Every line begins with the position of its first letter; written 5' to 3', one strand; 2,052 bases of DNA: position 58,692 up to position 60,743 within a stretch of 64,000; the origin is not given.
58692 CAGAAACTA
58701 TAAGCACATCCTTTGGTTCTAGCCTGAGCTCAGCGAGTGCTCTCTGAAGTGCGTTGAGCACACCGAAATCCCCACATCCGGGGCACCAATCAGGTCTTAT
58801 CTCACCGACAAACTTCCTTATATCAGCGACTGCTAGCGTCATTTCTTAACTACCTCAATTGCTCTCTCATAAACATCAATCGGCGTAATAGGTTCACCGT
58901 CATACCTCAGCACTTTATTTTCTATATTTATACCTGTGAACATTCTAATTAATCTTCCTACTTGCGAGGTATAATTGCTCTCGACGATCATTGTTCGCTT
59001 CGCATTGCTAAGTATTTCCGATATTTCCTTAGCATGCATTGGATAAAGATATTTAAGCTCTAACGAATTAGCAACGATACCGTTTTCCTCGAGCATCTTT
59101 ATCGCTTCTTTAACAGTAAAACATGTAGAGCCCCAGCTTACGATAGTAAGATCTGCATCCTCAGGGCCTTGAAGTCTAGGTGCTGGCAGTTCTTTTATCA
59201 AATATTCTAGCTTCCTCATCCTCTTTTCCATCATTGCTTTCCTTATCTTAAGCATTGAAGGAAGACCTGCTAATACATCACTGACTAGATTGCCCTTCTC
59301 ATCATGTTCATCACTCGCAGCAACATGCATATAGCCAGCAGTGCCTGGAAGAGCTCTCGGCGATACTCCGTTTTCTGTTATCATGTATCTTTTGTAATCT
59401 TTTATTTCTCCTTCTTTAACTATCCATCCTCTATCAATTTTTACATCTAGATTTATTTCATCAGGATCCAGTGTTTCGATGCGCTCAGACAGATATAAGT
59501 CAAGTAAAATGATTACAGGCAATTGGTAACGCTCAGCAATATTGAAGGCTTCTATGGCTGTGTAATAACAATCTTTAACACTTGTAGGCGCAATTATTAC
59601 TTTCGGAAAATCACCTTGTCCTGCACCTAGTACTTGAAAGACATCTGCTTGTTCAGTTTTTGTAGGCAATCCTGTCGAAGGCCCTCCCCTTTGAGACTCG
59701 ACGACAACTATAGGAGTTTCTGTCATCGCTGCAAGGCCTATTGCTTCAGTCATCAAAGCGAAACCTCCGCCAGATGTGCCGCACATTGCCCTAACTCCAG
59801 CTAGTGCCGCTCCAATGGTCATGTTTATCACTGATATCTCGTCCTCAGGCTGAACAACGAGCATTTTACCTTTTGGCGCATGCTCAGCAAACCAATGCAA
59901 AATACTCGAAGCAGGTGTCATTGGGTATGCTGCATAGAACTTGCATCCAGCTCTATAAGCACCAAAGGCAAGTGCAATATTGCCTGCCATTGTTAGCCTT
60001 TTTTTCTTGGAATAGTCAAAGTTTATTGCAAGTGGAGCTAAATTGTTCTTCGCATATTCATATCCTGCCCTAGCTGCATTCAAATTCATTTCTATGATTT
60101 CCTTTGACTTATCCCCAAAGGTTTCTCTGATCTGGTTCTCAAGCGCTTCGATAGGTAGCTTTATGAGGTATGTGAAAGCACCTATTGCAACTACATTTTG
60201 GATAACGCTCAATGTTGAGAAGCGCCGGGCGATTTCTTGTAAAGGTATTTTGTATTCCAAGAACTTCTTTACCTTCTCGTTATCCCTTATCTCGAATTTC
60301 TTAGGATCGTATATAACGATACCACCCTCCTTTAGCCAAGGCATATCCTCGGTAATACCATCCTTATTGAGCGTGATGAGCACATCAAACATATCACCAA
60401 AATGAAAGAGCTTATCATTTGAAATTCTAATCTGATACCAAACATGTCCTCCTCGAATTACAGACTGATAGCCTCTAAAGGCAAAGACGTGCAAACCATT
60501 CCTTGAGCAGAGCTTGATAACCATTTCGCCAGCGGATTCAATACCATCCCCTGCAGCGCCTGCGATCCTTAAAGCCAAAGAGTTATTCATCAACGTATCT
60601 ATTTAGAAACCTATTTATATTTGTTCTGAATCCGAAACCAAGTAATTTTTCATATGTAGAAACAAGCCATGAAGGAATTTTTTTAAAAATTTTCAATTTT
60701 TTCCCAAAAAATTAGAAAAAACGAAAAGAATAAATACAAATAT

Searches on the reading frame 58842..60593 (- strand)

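Call 85: search_protein_families(library=ncbifam, proteins=[window:58842-60593:-], max_evalue=1e-10)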
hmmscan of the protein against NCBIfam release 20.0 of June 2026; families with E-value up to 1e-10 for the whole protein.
window:58842-60593:- (584 aa): 15 families
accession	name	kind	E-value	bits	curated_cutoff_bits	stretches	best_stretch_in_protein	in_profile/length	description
TIGR03710.1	OAFO_sf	subfamily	5e-195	649.3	482.75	1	6-577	2-560/561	2-oxoacid:acceptor oxidoreductase subunit alpha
NF041170.1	Oxoac_fdxalpha_Archa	equivalog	1.2e-136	456.7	800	2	114-583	147-624/636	2-oxoacid:ferredoxin oxidoreductase subunit alpha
NF006412.0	PRK08659.1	equivalog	5.2e-86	289.2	411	1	197-580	3-375/378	2-oxoacid:acceptor oxidoreductase subunit alpha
NF007206.0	PRK09627.1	equivalog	1.1e-68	231.9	579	1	201-578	5-372/375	2-oxoglutarate synthase subunit alpha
NF005507.0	PRK07119.1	subfamily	2.6e-59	200.8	399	1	197-401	2-205/352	3-methyl-2-oxobutanoate dehydrogenase subunit VorB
NF040682.1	PorA_Arch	equivalog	4e-24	85.3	550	1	199-544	3-325/387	pyruvate synthase subunit PorA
NF006232.0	PRK08366.1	equivalog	1.7e-23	82.9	646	1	197-365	5-169/394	2-ketoisovalerate ferredoxin oxidoreductase subunit alpha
TIGR03336.1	IOR_alpha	equivalog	2.5e-20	72.3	650.9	1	200-363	3-160/595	indolepyruvate ferredoxin oxidoreductase subunit alpha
NF006233.0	PRK08367.1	equivalog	2.4e-18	66.2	625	1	200-546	5-328/394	pyruvate ferredoxin oxidoreductase subunit alpha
NF007201.0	PRK09622.1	equivalog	2.5e-18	66.2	590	1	202-368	13-177/405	2-oxoacid:ferredoxin oxidoreductase subunit alpha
NF045764.1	PhenlGlyoxDHPadG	equivalog_domain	1.4e-15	56.7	700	1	200-539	3-327/398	NADH-dependent phenylglyoxylate dehydrogenase subunit alpha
NF006323.0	PRK08537.1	equivalog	4.4e-14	52.2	235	1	8-183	5-180/181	2-oxoacid:ferredoxin oxidoreductase subunit gamma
NF006211.0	PRK08338.1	equivalog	1.5e-12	47.3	239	1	7-182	2-169/170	2-oxoacid:ferredoxin oxidoreductase subunit gamma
NF005324.0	PRK06853.1-4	equivalog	1.1e-11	45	222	1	10-184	7-192/196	indolepyruvate oxidoreductase subunit beta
NF006275.0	PRK08441.1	equivalog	1.9e-11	43.8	216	1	7-184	4-181/185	2-oxoglutarate-acceptor oxidoreductase subunit OorC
